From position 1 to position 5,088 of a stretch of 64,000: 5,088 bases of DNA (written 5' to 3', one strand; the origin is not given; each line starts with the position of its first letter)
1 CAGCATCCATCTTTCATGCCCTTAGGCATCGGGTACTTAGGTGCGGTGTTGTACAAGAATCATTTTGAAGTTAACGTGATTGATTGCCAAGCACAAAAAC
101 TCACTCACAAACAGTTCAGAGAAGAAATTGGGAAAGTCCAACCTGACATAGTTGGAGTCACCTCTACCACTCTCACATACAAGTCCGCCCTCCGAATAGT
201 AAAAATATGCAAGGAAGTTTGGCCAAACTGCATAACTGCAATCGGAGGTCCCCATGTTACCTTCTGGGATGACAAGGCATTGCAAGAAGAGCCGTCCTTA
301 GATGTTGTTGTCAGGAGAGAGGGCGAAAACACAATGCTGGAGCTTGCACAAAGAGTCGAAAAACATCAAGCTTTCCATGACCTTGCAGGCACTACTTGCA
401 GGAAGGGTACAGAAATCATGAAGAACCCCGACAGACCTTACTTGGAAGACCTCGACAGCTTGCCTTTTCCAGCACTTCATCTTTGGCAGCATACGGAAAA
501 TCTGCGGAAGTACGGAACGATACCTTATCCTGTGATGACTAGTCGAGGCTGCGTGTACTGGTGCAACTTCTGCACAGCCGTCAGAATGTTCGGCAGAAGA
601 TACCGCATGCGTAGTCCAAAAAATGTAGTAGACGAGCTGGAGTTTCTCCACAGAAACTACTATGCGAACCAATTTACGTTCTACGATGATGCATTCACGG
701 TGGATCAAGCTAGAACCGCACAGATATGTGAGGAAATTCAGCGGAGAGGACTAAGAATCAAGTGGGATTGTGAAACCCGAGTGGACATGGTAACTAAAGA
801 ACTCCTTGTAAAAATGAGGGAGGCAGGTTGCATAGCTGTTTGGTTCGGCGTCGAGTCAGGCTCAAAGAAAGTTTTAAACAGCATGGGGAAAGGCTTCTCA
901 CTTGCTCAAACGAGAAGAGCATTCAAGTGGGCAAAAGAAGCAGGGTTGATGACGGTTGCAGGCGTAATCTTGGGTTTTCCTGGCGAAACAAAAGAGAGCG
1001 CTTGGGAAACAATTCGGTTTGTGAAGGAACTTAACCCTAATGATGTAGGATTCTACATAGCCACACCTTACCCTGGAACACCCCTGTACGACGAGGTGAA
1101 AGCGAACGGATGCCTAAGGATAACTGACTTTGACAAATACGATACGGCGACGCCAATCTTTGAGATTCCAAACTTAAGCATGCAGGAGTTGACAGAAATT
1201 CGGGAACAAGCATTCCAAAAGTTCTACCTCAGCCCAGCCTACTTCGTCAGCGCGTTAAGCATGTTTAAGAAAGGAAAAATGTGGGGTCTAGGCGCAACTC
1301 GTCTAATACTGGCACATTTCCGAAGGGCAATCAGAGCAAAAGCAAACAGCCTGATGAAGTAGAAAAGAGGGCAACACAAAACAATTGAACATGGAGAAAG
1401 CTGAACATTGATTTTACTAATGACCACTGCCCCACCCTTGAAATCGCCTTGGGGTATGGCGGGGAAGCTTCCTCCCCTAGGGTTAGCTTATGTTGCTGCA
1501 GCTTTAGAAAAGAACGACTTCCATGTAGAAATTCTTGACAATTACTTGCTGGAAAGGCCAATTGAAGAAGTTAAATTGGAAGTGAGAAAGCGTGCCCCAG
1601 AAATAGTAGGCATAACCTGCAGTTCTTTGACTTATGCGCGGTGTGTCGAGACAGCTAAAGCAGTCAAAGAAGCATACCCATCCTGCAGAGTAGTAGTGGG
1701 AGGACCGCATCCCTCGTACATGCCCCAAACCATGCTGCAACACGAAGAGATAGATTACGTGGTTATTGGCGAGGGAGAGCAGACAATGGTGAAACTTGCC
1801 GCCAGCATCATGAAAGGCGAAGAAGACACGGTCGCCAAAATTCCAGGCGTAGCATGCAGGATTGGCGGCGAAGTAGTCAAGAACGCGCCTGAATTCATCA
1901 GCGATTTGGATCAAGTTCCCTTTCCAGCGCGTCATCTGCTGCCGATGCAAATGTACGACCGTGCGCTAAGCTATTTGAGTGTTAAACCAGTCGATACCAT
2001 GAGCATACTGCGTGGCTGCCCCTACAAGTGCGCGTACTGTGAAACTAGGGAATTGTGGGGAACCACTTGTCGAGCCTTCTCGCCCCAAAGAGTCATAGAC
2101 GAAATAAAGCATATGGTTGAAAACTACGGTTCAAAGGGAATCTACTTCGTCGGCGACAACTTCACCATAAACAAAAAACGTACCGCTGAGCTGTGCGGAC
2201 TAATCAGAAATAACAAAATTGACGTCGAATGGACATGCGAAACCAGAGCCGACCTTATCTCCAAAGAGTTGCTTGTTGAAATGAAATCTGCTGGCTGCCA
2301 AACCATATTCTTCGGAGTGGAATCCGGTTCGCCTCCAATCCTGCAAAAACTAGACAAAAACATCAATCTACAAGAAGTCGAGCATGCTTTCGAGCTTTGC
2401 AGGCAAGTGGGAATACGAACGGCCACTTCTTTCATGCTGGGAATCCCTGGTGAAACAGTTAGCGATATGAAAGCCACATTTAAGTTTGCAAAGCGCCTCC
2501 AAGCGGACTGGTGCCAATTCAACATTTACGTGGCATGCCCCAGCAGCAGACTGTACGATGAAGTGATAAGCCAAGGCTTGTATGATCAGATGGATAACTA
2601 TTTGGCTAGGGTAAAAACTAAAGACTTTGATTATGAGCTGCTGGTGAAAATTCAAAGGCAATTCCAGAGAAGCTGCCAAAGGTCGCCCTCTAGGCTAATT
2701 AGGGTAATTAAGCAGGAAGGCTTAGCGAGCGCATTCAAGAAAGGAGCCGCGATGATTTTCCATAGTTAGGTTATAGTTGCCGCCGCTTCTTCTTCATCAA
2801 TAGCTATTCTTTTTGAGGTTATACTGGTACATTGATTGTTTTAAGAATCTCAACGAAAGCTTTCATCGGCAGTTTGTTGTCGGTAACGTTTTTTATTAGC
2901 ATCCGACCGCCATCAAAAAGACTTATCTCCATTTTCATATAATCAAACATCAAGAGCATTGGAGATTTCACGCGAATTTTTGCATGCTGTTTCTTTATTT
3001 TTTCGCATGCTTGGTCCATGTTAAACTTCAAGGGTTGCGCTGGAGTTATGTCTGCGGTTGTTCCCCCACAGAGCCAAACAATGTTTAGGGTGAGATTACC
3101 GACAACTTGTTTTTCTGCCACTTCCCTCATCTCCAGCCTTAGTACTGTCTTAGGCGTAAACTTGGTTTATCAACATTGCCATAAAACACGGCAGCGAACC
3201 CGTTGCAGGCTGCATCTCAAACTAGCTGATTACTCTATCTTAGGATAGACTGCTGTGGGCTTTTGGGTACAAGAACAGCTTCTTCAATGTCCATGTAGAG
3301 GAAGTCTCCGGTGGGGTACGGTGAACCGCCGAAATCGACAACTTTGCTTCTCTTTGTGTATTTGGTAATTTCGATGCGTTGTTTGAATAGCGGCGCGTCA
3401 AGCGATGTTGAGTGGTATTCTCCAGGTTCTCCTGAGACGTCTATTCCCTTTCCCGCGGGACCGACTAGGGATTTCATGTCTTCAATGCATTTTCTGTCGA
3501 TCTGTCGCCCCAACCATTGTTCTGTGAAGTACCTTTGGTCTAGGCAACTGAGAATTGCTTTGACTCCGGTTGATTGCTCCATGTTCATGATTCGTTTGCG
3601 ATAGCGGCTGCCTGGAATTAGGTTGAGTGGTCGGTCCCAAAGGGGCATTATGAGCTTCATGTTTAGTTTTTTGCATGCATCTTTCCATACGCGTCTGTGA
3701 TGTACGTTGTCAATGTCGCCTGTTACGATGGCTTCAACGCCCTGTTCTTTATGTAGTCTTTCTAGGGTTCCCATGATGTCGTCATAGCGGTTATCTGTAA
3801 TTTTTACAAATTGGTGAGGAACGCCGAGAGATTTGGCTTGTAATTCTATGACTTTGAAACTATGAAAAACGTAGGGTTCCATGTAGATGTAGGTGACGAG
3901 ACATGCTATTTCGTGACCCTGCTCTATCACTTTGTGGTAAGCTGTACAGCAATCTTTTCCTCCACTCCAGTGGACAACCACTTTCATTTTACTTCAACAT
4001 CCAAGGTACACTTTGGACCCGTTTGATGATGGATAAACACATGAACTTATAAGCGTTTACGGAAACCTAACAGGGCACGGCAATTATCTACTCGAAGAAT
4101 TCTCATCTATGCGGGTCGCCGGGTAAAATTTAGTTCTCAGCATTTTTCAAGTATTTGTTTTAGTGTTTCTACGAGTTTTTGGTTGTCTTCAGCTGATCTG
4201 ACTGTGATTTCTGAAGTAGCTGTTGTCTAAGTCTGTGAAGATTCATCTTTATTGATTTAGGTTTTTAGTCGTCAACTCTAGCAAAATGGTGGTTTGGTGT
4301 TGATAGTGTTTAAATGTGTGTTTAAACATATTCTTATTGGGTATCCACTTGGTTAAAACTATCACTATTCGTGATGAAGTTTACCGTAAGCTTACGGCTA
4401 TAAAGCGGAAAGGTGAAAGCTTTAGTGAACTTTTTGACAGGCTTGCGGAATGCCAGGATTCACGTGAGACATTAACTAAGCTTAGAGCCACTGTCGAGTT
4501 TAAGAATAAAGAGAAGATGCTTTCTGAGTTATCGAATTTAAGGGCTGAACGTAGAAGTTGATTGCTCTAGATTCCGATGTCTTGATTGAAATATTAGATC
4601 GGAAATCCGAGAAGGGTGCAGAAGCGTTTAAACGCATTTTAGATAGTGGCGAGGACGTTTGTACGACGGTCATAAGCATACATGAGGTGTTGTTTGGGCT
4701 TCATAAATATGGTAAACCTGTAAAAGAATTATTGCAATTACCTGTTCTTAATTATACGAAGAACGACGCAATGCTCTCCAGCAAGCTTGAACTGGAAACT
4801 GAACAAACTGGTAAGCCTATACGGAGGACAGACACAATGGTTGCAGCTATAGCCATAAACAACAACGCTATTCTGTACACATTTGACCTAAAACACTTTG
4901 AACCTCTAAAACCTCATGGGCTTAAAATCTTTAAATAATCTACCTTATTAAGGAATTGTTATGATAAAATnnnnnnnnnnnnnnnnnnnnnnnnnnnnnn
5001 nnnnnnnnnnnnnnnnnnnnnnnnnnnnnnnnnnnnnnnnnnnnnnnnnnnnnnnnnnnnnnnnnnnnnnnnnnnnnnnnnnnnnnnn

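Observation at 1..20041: Candidate B12-dependent tetraether-lipid tailoring locus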

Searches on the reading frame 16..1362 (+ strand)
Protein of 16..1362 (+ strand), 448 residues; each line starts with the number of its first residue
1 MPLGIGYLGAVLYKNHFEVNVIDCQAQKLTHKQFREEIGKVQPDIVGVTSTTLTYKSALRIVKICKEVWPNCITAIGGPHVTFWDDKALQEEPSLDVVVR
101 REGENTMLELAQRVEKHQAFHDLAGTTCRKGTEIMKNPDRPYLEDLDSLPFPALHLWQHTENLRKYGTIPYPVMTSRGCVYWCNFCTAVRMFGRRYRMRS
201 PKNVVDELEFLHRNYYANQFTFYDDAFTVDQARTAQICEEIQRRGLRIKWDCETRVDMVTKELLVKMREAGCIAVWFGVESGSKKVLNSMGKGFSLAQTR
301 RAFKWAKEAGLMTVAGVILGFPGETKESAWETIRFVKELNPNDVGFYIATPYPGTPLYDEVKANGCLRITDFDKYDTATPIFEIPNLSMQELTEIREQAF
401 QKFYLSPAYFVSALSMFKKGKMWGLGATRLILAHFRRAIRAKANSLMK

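Call 3: search_protein_families(library=pfam, proteins=[window:16-1362:+], max_evalue=0.01)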
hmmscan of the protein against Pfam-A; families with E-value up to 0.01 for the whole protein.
window:16-1362:+ (448 aa): 2 families
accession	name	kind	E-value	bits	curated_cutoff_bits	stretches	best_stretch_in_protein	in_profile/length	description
PF04055.27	Radical_SAM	-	4.5e-25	89.2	29.5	1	175-336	3-166/166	Radical SAM superfamily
PF02310.24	B12-binding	-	5e-20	72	32.1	1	2-110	14-120/121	B12 binding domain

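Call 5: search_protein_families(library=ncbifam, proteins=[window:16-1362:+], max_evalue=0.001)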
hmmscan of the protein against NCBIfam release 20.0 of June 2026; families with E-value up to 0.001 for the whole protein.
window:16-1362:+ (448 aa): 43 families (the best 25 are shown)
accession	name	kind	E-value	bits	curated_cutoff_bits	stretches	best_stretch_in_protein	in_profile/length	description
TIGR02026.1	BchE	equivalog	1.4e-72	245.2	481.35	1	2-412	22-436/497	magnesium-protoporphyrin IX monomethyl ester anaerobic oxidative cyclase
TIGR03471.1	HpnJ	equivalog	1.6e-68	231.7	577.6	1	21-413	49-442/472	hopanoid biosynthesis associated radical SAM protein HpnJ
NF050148.1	rSAM_ApyD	equivalog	5.1e-63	213.5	750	1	22-410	54-436/645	RiPP biosynthesis radical SAM protein ApyD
TIGR04479.1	bcpD_PhpK_rSAM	subfamily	1.4e-46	158.9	600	1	4-342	74-412/504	PhpK family radical SAM P-methyltransferase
NF038361.1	rSAM_Sden_1168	equivalog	1.4e-45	156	575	1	2-403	85-515/560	Sden_1168 family B12-binding radical SAM P-methyltransferase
TIGR04367.1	HpnR_B12_rSAM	equivalog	5e-41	140.8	650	1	2-376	22-386/490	hopanoid C-3 methylase HpnR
TIGR03975.1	rSAM_ocin_1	subfamily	5e-39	134.3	281.85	1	35-339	121-430/606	RiPP maturation radical SAM C-methyltransferase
TIGR04072.2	rSAM_ladder_B12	equivalog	1.1e-38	133.1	360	1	2-402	18-410/443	lipid biosynthesis B12-binding/radical SAM protein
TIGR04385.1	B12_rSAM_cofa1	equivalog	7.7e-37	127.5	450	1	2-339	20-364/438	B12 lower ligand biosynthesis radical SAM protein BzaD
TIGR04014.1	B12_SAM_MJ_0865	equivalog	1.5e-36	126.2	360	1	56-361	55-358/434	methyl-coenzyme M reductase glutamine C-methyltransferase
TIGR04013.1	B12_SAM_MJ_1487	hypoth_equivalog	4.1e-32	111.5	251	1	27-360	27-356/382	TIGR04013 family B12-binding domain/radical SAM domain-containing protein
NF033070.1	rSAM_AprD4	equivalog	7e-32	110.9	500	1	140-395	164-423/456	AprD4 family radical SAM diol-dehydratase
NF033712.0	B12_rSAM_KedN5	subfamily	1.4e-27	96.2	700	1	1-328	16-359/624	KedN5 family methylcobalamin-dependent radical SAM C-methyltransferase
TIGR04295.1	B12_rSAM_oligo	hypoth_equivalog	1.9e-24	86.2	400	1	1-296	24-318/422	TIGR04295 family B12-binding domain-containing radical SAM protein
NF040546.1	rSAM_CUAEP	equivalog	6.2e-20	71.3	500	1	2-339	13-341/468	CUAEP/CCAEP-tail radical SAM (seleno)protein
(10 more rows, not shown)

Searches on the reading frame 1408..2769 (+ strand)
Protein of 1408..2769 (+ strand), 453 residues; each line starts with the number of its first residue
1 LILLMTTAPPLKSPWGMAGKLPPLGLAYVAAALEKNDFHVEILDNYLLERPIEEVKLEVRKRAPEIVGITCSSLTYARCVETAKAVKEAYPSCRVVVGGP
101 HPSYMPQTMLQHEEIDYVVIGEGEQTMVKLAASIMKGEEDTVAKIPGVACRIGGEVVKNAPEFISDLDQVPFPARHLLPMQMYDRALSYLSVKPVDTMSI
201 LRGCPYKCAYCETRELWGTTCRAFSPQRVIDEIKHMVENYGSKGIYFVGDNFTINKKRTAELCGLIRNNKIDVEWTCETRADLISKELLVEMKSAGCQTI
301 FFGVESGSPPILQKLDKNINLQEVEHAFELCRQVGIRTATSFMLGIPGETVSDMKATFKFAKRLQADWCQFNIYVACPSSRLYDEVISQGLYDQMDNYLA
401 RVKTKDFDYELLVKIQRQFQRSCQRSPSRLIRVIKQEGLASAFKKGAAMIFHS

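Call 3: search_protein_families(library=pfam, proteins=[window:1408-2769:+], max_evalue=0.01)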
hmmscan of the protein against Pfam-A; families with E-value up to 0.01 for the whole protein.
window:1408-2769:+ (453 aa): 3 families
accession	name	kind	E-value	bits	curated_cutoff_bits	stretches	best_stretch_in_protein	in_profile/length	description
PF04055.27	Radical_SAM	-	1e-28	101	29.5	1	198-361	1-166/166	Radical SAM superfamily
PF02310.24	B12-binding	-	3.4e-25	88.6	32.1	1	18-130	9-120/121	B12 binding domain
PF13353.11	Fer4_12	-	1.8e-06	28.7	22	1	201-286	12-100/137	4Fe-4S single cluster domain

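Call 5: search_protein_families(library=ncbifam, proteins=[window:1408-2769:+], max_evalue=0.001)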
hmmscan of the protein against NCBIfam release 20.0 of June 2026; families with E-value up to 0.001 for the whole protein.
window:1408-2769:+ (453 aa): 35 families (the best 25 are shown)
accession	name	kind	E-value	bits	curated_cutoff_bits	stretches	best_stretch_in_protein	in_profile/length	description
TIGR02026.1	BchE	equivalog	2.2e-60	204.9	481.35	1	17-389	16-390/497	magnesium-protoporphyrin IX monomethyl ester anaerobic oxidative cyclase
NF050148.1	rSAM_ApyD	equivalog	1.7e-50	172.1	750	1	22-399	24-406/645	RiPP biosynthesis radical SAM protein ApyD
TIGR03471.1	HpnJ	equivalog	6.2e-50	170.4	577.6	1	63-397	68-398/472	hopanoid biosynthesis associated radical SAM protein HpnJ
TIGR04072.2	rSAM_ladder_B12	equivalog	1.5e-45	155.7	360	1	23-399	18-385/443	lipid biosynthesis B12-binding/radical SAM protein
NF038361.1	rSAM_Sden_1168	equivalog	3.1e-45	154.8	575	1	21-391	83-478/560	Sden_1168 family B12-binding radical SAM P-methyltransferase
TIGR04479.1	bcpD_PhpK_rSAM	subfamily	3.3e-41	141.2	600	1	20-377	69-422/504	PhpK family radical SAM P-methyltransferase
TIGR04367.1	HpnR_B12_rSAM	equivalog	5.2e-41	140.7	650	1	20-341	19-330/490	hopanoid C-3 methylase HpnR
TIGR04385.1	B12_rSAM_cofa1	equivalog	1.2e-38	133.5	450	1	21-363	18-363/438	B12 lower ligand biosynthesis radical SAM protein BzaD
TIGR04014.1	B12_SAM_MJ_0865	equivalog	1.9e-38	132.4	360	1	92-390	68-362/434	methyl-coenzyme M reductase glutamine C-methyltransferase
TIGR04013.1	B12_SAM_MJ_1487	hypoth_equivalog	2.6e-36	125.3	251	1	29-380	16-351/382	TIGR04013 family B12-binding domain/radical SAM domain-containing protein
TIGR03975.1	rSAM_ocin_1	subfamily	1.8e-32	112.7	281.85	1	48-356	113-422/606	RiPP maturation radical SAM C-methyltransferase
NF033070.1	rSAM_AprD4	equivalog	1e-30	107.1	500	1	126-379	129-381/456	AprD4 family radical SAM diol-dehydratase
NF040542.1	rSAM_RCCLKC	equivalog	3.1e-27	95.8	450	1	19-362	9-348/423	arsinothricin biosynthesis radical SAM protein ArsL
TIGR04190.1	B12_SAM_Ta0216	equivalog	3.2e-27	95.3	500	1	22-368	36-398/554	TIGR04190 family B12-binding domain/radical SAM domain protein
NF040546.1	rSAM_CUAEP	equivalog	2.2e-24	86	500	1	22-364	12-341/468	CUAEP/CCAEP-tail radical SAM (seleno)protein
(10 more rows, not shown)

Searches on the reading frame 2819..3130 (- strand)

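Call 3: search_protein_families(library=pfam, proteins=[window:2819-3130:-], max_evalue=0.01)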
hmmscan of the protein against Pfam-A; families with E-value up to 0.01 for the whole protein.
window:2819-3130:- (103 aa): 0 families

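Call 5: search_protein_families(library=ncbifam, proteins=[window:2819-3130:-], max_evalue=0.001)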
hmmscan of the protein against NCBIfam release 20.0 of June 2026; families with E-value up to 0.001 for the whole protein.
window:2819-3130:- (103 aa): 1 family
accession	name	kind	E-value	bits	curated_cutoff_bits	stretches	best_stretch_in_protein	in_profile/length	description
NF009123.0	PRK12475.1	subfamily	4.8e-05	22.8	510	1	19-91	262-332/338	MoeB/ThiF family adenylyltransferase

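Call 67: search_protein_families(library=pfam, proteins=[window:2819-3130:-], max_evalue=10)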
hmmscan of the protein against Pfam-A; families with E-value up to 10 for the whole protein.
window:2819-3130:- (103 aa): 1 family
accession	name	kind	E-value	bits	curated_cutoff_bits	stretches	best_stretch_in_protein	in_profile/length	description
PF04825.18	Rad21_Rec8_N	-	0.034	14.7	23.1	1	14-56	13-57/110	N terminus of Rad21 / Rec8 like protein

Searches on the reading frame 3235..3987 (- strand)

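Call 3: search_protein_families(library=pfam, proteins=[window:3235-3987:-], max_evalue=0.01)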
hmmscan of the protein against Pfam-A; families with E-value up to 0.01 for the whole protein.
window:3235-3987:- (250 aa): 2 families
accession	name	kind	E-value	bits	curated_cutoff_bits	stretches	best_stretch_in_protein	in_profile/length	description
PF01902.24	Diphthami_syn_2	-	3.4e-38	131.8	23.2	1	1-214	1-205/219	Diphthamide synthase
PF24167.1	DUF7411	-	0.0076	16.3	28.7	0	1-87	1-83/194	Family of unknown function (DUF7411)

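Call 5: search_protein_families(library=ncbifam, proteins=[window:3235-3987:-], max_evalue=0.001)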
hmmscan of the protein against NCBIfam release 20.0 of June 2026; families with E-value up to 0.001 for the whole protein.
window:3235-3987:- (250 aa): 3 families
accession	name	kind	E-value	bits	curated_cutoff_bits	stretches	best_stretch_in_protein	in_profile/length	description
TIGR03679.1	Dph6_archaeal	equivalog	3.7e-35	121.2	197.3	1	6-214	3-206/218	diphthine--ammonia ligase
NF052346.1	PAB0415_fam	hypoth_equivalog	9.2e-13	48.4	250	1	5-209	2-191/205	PAB0415 family putative ATP pyrophosphatase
NF052347.1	TTX_0299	hypoth_equivalog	7.8e-10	38.7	250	1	6-210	3-187/200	TTX_0299 family putative ATP pyrophosphatase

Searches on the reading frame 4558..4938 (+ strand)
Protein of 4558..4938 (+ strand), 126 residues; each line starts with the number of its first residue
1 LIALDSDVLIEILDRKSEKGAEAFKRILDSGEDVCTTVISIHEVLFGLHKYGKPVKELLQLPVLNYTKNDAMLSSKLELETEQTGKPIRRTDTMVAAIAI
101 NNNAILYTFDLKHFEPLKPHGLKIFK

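Call 3: search_protein_families(library=pfam, proteins=[window:4558-4938:+], max_evalue=0.01)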
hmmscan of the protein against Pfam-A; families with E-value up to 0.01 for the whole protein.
window:4558-4938:+ (126 aa): 1 family
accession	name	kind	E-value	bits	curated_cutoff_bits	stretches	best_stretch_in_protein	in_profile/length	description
PF01850.27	PIN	-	9e-12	46.1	23.6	1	2-112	1-113/120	PIN domain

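Call 5: search_protein_families(library=ncbifam, proteins=[window:4558-4938:+], max_evalue=0.001)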
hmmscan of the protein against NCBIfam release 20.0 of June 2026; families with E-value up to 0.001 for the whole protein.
window:4558-4938:+ (126 aa): 3 families
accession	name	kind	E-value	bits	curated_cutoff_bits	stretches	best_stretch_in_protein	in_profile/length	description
NF047863.1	VapCLeptosp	equivalog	3.2e-11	43.6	140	1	4-117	3-121/130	type II toxin-antitoxin system tRNA(fMet)-specific endonuclease VapC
NF047959.1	TA_toxin_VapC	equivalog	1.6e-10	41.2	80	1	3-118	2-120/125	type II toxin-antitoxin system VapC family toxin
NF010285.0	PRK13725.1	subfamily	1.2e-05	25.3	143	1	4-117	6-123/132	tRNA(fMet)-specific endonuclease VapC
